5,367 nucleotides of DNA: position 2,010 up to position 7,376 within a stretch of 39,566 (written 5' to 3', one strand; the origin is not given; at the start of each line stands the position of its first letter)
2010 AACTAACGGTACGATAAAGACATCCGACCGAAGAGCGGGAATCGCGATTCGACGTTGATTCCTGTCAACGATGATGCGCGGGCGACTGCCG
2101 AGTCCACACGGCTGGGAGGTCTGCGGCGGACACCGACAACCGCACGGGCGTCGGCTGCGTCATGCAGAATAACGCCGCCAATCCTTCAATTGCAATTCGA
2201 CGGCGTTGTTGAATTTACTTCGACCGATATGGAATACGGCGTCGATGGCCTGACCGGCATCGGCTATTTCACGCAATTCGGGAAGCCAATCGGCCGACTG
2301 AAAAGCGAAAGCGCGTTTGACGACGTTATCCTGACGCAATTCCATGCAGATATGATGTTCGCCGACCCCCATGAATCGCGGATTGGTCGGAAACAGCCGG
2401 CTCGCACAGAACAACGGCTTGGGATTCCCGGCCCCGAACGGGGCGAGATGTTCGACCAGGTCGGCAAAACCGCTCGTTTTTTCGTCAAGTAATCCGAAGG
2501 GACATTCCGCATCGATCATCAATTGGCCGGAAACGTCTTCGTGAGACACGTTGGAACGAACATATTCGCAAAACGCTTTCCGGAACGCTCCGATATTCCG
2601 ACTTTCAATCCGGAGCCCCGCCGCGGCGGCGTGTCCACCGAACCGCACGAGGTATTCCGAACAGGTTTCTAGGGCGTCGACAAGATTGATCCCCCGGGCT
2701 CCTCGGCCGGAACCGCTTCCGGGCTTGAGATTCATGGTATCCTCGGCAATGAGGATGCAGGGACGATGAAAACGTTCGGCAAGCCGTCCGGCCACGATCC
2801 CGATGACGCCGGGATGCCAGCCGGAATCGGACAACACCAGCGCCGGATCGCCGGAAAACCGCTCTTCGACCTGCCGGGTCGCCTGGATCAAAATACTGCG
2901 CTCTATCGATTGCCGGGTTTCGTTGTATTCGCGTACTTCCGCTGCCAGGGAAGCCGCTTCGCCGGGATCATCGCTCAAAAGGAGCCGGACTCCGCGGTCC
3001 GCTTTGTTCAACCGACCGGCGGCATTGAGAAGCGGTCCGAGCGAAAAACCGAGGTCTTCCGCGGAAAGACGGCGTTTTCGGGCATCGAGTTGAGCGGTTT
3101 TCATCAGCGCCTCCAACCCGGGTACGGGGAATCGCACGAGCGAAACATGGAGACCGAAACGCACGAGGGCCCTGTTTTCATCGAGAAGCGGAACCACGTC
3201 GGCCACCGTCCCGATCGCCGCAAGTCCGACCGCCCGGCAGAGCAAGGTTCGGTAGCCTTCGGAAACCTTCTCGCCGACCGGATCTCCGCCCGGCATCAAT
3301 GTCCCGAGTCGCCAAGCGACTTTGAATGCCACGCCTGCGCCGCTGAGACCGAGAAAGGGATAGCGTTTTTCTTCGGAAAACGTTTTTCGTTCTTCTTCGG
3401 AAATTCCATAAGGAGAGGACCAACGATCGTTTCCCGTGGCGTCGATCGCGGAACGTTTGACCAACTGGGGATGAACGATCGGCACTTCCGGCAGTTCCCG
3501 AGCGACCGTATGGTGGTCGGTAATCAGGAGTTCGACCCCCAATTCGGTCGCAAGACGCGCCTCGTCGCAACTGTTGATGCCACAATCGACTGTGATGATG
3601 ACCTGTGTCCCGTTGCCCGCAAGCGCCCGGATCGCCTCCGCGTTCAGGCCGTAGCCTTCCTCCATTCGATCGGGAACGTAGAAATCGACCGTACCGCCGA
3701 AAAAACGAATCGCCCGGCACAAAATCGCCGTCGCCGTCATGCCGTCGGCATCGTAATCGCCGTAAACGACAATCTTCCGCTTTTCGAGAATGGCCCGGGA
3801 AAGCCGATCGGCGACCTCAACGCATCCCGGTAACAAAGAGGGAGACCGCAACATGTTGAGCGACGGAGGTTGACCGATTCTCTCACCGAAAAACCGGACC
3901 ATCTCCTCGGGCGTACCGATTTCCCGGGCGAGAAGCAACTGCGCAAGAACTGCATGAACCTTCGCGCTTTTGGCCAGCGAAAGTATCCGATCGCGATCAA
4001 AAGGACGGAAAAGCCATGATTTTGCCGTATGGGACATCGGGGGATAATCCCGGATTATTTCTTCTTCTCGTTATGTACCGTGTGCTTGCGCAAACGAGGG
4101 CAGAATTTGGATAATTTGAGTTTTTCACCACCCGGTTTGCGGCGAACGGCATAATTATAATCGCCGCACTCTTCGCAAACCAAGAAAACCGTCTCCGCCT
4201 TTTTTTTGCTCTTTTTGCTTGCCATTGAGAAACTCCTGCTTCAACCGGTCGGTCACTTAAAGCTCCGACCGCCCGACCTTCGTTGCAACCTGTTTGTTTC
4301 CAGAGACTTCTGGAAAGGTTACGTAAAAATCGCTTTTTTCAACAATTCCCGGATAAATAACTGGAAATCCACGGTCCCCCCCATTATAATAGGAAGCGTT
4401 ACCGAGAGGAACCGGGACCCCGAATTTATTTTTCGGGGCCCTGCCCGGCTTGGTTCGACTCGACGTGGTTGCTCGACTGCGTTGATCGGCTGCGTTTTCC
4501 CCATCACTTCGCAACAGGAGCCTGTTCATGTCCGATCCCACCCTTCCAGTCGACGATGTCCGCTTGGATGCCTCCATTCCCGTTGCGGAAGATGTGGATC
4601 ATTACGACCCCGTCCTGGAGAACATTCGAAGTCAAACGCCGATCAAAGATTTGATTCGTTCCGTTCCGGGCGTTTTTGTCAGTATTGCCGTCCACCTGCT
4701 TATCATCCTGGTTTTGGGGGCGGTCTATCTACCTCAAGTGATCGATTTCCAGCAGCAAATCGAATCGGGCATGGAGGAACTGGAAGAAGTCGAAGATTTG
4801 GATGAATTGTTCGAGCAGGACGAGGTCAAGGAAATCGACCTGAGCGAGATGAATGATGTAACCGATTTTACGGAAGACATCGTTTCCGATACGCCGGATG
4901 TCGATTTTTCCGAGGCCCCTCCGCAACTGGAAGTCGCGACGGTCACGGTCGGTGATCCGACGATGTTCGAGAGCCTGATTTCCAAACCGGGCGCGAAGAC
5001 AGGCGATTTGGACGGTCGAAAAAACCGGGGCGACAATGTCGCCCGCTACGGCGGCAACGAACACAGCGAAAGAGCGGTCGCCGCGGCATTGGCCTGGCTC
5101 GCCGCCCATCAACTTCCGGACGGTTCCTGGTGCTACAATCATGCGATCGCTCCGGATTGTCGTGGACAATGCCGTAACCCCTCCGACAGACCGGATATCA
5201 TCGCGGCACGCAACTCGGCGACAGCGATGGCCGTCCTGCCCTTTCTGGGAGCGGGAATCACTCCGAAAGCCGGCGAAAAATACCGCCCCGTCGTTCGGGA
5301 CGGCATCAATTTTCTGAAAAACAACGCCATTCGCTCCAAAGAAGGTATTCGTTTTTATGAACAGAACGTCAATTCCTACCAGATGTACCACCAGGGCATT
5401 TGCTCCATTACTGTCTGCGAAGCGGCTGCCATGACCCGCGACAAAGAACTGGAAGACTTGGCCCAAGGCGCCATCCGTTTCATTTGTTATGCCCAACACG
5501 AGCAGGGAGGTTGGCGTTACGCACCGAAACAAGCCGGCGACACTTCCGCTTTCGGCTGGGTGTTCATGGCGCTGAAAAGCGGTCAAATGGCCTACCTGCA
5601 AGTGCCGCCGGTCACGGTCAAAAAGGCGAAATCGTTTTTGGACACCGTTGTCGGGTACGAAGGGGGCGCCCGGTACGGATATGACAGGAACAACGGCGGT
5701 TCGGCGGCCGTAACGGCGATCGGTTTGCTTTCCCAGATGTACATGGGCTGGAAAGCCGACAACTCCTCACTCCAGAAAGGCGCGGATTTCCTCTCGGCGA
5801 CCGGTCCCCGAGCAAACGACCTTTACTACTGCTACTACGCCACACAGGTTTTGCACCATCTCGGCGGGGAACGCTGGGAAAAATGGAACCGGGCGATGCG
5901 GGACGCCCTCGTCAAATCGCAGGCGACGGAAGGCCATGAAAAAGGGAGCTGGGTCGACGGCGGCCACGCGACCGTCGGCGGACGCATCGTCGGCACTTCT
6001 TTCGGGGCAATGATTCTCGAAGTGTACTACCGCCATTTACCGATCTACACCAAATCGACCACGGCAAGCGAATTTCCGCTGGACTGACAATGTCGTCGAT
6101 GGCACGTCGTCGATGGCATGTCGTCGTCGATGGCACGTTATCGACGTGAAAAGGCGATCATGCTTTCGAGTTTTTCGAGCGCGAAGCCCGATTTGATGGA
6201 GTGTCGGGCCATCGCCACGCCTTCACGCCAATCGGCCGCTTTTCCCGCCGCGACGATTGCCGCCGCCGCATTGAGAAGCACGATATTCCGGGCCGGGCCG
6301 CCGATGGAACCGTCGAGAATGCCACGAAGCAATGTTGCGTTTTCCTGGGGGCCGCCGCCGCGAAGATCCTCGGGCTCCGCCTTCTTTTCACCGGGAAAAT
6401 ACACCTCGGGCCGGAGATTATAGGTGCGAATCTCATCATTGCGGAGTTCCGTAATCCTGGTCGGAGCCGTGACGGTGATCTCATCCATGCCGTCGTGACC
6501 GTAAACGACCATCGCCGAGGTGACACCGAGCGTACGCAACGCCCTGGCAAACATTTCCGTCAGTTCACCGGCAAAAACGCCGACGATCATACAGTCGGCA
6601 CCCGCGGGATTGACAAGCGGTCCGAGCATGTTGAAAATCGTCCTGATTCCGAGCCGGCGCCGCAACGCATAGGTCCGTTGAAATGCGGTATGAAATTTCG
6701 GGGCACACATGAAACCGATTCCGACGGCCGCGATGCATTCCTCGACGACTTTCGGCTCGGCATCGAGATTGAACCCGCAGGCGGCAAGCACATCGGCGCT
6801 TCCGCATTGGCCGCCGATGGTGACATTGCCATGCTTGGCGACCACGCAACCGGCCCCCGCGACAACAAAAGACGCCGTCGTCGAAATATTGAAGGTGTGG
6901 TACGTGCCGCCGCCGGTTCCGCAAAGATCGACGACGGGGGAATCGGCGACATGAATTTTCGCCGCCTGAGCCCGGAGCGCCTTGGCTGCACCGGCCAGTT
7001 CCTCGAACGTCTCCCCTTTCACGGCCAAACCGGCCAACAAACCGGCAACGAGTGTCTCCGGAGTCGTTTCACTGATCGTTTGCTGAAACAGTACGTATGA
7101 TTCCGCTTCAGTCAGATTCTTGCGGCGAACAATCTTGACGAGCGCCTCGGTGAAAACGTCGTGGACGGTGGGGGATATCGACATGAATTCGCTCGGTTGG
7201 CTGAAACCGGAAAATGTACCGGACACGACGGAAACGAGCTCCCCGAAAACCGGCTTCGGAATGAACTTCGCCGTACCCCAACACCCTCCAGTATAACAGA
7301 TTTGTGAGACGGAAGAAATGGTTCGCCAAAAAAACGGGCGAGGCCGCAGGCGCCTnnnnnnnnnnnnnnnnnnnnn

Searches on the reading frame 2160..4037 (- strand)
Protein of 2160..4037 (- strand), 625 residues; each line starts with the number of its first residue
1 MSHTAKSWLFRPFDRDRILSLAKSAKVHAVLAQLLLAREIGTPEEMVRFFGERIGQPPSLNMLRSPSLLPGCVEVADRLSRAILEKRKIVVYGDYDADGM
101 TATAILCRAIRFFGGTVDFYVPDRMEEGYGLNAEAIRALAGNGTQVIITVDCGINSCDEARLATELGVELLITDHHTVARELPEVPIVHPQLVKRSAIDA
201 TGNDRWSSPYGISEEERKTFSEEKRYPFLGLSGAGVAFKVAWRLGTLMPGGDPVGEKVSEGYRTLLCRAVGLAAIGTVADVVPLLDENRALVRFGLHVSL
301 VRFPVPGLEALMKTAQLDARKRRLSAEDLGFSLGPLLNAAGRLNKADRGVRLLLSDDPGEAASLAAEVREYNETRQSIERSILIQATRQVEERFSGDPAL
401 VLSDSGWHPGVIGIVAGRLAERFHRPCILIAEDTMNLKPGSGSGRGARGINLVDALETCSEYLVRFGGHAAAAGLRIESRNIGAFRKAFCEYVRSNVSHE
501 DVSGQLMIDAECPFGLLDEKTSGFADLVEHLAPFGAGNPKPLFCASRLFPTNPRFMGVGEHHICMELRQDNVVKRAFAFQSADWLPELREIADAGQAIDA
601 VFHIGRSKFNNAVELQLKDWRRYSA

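Call 11: search_protein_families(library=pfam, proteins=[window:2160-4037:-])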
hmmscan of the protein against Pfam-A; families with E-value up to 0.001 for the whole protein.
window:2160-4037:- (625 aa): 3 families
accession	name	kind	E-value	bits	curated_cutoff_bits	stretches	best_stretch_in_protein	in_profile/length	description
PF01368.27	DHH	-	3.7e-19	69.7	28.1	1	88-240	1-101/125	DHH family, N-terminal domain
PF17768.7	RecJ_OB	-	1.6e-17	64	27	1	508-618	1-104/107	RecJ OB domain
PF02272.25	DHHA1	-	1.3e-13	51.8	25.9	1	398-494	3-101/102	DHHA1 domain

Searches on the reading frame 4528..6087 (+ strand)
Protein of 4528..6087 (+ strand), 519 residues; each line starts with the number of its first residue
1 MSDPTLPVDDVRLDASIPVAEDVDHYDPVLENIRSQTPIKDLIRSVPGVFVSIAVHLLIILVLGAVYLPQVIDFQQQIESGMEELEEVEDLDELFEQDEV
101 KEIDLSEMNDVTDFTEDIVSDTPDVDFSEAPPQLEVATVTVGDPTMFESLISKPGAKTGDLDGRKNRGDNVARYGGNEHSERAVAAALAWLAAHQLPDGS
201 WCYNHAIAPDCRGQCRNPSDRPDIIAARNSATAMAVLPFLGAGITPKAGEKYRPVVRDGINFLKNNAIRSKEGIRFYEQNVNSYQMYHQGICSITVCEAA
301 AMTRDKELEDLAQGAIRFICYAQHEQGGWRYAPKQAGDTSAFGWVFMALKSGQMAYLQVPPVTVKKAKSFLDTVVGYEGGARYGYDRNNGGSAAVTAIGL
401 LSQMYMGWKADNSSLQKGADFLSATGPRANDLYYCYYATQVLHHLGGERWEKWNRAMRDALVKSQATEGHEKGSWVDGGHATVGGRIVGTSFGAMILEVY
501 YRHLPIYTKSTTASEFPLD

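Call 11: search_protein_families(library=pfam, proteins=[window:4528-6087:+])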
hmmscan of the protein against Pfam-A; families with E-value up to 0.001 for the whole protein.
window:4528-6087:+ (519 aa): 2 families
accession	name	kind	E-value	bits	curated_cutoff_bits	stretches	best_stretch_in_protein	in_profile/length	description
PF13243.12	SQHop_cyclase_C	-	0.00047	19.7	26.1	0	178-330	87-227/319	Squalene-hopene cyclase C-terminal domain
PF13249.12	SQHop_cyclase_N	-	0.00072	19.3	26.2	0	307-350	42-85/291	Squalene-hopene cyclase N-terminal domain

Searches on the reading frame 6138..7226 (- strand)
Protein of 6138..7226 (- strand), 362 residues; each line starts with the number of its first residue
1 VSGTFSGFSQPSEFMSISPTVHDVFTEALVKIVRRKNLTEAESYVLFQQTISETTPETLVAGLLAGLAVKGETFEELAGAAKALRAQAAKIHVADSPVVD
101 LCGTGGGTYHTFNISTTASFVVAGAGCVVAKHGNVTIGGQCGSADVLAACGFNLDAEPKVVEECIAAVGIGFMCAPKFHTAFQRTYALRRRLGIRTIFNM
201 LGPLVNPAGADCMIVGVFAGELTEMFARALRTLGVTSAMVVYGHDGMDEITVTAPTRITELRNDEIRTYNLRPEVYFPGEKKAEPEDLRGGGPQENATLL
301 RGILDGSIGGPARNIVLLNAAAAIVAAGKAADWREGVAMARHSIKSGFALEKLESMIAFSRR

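Call 11: search_protein_families(library=pfam, proteins=[window:6138-7226:-])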
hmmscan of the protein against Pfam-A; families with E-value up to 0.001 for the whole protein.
window:6138-7226:- (362 aa): 2 families
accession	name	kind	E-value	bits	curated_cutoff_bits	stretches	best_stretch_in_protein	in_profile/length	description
PF00591.27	Glycos_transf_3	-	1.6e-80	270.9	27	1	97-349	3-252/253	Glycosyl transferase family, a/b domain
PF02885.22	Glycos_trans_3N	-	4.8e-14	52.3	26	1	27-88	2-63/63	Glycosyl transferase family, helical bundle domain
